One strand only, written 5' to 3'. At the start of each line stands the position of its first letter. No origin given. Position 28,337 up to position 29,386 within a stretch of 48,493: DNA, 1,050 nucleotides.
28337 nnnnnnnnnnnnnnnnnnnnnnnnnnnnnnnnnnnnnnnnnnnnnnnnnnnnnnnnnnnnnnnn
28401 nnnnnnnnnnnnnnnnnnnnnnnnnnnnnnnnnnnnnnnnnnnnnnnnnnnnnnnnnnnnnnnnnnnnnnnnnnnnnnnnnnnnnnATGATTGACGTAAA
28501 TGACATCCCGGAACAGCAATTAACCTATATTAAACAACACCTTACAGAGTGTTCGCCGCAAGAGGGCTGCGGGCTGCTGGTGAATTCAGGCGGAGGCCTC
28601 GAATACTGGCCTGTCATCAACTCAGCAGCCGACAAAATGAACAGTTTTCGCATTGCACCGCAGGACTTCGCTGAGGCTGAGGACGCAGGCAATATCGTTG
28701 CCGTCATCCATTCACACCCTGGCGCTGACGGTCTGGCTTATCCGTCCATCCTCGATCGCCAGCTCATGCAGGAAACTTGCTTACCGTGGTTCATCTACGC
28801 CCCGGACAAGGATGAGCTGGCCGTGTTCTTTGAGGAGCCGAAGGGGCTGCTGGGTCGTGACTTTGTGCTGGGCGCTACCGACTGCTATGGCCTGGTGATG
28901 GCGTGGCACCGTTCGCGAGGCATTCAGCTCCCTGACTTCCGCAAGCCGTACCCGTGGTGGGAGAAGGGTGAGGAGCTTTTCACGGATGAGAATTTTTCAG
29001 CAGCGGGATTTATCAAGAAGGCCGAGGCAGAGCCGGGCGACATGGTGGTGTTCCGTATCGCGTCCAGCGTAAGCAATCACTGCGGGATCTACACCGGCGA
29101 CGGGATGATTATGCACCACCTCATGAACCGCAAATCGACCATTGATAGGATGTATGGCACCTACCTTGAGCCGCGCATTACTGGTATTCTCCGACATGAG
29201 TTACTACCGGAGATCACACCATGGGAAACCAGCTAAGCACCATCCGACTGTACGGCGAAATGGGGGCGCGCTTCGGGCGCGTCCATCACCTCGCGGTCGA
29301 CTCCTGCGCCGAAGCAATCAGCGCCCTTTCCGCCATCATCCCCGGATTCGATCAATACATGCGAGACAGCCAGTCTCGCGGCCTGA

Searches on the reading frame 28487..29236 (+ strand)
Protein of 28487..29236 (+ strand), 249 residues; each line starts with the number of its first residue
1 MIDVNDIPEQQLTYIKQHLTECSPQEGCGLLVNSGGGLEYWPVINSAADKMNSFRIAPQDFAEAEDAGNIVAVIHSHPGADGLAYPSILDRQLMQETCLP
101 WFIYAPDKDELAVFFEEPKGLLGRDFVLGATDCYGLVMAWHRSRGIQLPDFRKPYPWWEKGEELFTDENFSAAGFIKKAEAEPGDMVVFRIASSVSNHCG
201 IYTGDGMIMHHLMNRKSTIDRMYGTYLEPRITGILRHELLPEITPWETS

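Call 29: find_related_loci(query=window:28487-29236:+, collection=viral_contigs, flank=2500)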
Query window:28487-29236:+ (249 aa) in viral_contigs; peptide patterns used: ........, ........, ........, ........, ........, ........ (x = any residue, [..] = any of these).
10 stretches matched a pattern; 3 encode a relative of the query (tblastn E <= 1e-3); 3 distinct loci.
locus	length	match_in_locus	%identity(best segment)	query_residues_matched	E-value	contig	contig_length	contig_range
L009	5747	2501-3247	99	1-249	2e-172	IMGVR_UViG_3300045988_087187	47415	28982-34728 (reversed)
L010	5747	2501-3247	98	1-249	5e-171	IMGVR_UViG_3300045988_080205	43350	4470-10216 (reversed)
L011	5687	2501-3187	41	7-238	7e-50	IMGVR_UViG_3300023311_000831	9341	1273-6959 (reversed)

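Call 54: find_homologous_proteins(query=window:28487-29236:+, max_evalue=1e-10)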
Query window:28487-29236:+ (249 aa): 6 proteins with E <= 1e-10 among 218 candidates.
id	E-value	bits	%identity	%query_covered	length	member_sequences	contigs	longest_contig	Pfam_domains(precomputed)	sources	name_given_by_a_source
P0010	1.3e-171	587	100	100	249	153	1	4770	PF14464.12,PF00877.26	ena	-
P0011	2.3e-146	504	83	100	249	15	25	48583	PF14464.12,PF00877.26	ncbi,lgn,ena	-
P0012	9.2e-92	325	82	65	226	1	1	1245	PF14464.12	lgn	-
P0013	1.6e-91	324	57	98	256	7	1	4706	PF14464.12,PF00877.26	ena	-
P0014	1.5e-89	318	56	97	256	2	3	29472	PF14464.12,PF00877.26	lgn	-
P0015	2.4e-42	163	40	89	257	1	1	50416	PF14464.12,PF00877.26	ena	-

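Call 56: find_encoding_contigs(protein=P0015, flank=3000, max_places=1)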
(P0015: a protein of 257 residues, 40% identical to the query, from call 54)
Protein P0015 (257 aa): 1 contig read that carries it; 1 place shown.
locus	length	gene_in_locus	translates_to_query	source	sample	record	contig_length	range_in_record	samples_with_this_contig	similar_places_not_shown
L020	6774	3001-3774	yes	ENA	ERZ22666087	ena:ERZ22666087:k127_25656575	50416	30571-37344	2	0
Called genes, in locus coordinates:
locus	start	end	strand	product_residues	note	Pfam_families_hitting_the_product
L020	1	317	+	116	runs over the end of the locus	PF05939:Phage_min_tail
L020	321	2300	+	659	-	-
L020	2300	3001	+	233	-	PF05100:Phage_tail_L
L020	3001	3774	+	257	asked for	PF14464:Prok-JAB, PF00877:NLPC_P60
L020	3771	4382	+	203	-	-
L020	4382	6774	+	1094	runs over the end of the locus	PF24801:FNIII-A_GpJ, PF13550:Phage-tail_3, PF09327:Phage_Tail_Tip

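Call 57: find_encoding_contigs(protein=P0014, flank=3000, max_places=2)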
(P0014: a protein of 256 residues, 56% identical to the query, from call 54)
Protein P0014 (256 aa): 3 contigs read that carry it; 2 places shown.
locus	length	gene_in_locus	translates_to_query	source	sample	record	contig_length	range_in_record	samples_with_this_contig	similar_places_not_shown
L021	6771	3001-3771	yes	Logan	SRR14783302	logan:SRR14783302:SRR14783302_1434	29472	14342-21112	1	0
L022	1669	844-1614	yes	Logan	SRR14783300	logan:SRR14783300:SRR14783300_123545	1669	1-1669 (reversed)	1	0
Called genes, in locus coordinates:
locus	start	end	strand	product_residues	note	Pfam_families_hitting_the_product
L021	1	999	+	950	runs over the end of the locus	PF06791:TMP_2, PF09718:Tape_meas_lam_C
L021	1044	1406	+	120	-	PF05939:Phage_min_tail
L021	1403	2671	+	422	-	PF05100:Phage_tail_L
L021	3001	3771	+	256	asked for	PF14464:Prok-JAB, PF00877:NLPC_P60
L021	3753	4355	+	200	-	PF06805:Lambda_tail_I (weak)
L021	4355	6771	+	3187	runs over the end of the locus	PF24801:FNIII-A_GpJ, PF02018:CBM_4_9 (faint), PF10805:DUF2730 (faint), PF25443:ANG-1 (faint), PF09327:Phage_Tail_Tip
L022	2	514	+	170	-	?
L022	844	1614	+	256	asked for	PF14464:Prok-JAB, PF00877:NLPC_P60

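Call 58: find_encoding_contigs(protein=P0013, flank=3000, max_places=1)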
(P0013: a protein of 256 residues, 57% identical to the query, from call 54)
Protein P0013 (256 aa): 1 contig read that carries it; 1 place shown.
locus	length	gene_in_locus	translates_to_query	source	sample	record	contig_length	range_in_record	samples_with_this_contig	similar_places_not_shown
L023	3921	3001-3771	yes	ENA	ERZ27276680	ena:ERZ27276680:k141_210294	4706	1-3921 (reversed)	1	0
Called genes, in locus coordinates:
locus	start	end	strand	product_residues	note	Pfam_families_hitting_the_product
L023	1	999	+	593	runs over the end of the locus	?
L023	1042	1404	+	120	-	PF05939:Phage_min_tail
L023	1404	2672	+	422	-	PF05100:Phage_tail_L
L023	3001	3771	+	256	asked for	PF14464:Prok-JAB, PF00877:NLPC_P60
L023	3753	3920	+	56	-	?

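Call 82: find_encoding_contigs(protein=P0014, flank=10000, max_places=1)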
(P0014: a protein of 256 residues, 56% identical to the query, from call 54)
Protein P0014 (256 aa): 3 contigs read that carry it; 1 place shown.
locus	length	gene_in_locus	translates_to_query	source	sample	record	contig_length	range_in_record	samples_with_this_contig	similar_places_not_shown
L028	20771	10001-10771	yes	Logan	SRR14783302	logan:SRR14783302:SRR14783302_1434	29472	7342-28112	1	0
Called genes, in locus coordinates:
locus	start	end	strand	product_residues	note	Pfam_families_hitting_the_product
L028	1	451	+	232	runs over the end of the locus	-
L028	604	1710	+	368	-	PF20036:Gp13-like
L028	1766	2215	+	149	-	PF20557:DnaT_2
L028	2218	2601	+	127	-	-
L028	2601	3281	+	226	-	-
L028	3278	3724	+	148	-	PF13554:Phage_tail_terminator_5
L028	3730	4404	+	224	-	PF08813:Phage_tail_3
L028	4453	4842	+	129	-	PF08748:Phage_TAC_4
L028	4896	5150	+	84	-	PF08809:DUF1799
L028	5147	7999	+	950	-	PF06791:TMP_2, PF09718:Tape_meas_lam_C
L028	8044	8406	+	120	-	PF05939:Phage_min_tail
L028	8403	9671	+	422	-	PF05100:Phage_tail_L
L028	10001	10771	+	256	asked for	PF14464:Prok-JAB, PF00877:NLPC_P60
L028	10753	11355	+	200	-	PF06805:Lambda_tail_I (weak)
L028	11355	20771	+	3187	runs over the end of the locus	PF24801:FNIII-A_GpJ, PF02018:CBM_4_9 (faint), PF10805:DUF2730 (faint), PF25443:ANG-1 (faint), PF09327:Phage_Tail_Tip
